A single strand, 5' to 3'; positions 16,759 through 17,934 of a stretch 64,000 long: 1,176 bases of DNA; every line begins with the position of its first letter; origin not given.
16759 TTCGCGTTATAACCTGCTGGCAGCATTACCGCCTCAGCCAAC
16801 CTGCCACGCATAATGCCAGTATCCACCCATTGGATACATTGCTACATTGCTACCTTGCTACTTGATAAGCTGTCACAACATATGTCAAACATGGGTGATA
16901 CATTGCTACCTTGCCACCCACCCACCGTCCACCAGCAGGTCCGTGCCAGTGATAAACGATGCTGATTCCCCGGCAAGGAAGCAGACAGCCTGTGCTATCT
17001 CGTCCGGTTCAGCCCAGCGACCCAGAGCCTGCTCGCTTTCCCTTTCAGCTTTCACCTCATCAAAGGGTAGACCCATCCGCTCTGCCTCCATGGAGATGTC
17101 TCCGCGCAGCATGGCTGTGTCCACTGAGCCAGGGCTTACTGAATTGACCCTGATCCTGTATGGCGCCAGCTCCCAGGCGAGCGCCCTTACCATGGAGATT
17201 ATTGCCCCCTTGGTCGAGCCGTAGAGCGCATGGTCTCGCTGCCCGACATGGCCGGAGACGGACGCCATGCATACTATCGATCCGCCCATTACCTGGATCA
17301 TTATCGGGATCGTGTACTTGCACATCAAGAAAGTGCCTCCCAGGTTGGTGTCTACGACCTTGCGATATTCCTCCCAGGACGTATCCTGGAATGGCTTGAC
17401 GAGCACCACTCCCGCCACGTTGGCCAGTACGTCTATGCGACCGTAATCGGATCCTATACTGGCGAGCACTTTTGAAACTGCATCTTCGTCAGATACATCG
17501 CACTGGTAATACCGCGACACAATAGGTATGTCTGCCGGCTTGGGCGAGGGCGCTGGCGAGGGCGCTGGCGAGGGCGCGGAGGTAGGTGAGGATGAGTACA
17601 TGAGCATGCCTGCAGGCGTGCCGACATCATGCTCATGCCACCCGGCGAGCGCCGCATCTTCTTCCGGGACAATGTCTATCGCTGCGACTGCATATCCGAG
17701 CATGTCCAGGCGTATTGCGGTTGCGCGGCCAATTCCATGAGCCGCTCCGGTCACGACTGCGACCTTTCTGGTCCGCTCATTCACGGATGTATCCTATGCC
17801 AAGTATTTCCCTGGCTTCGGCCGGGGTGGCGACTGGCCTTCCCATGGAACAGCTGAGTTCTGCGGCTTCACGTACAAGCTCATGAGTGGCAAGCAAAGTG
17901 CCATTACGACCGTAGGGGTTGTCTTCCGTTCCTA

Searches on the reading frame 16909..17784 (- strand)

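Call 47: search_protein_families(library=pfam, proteins=[window:16909-17784:-], max_evalue=0.01)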
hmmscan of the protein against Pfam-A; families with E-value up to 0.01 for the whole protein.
window:16909-17784:- (292 aa): 4 families
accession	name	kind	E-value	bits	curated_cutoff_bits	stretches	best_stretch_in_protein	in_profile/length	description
PF13561.12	adh_short_C2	-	4.6e-59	200.3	27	1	90-289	45-235/236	Enoyl-(Acyl carrier protein) reductase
PF00106.31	adh_short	-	8.8e-46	156.3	26.6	2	92-228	53-189/195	short chain dehydrogenase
PF08659.16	KR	-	4.2e-09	37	22.6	1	91-195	56-156/180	KR domain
PF23441.1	SDR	-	6.8e-06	26.1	27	1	93-234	66-207/258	SDR-like rossmann domain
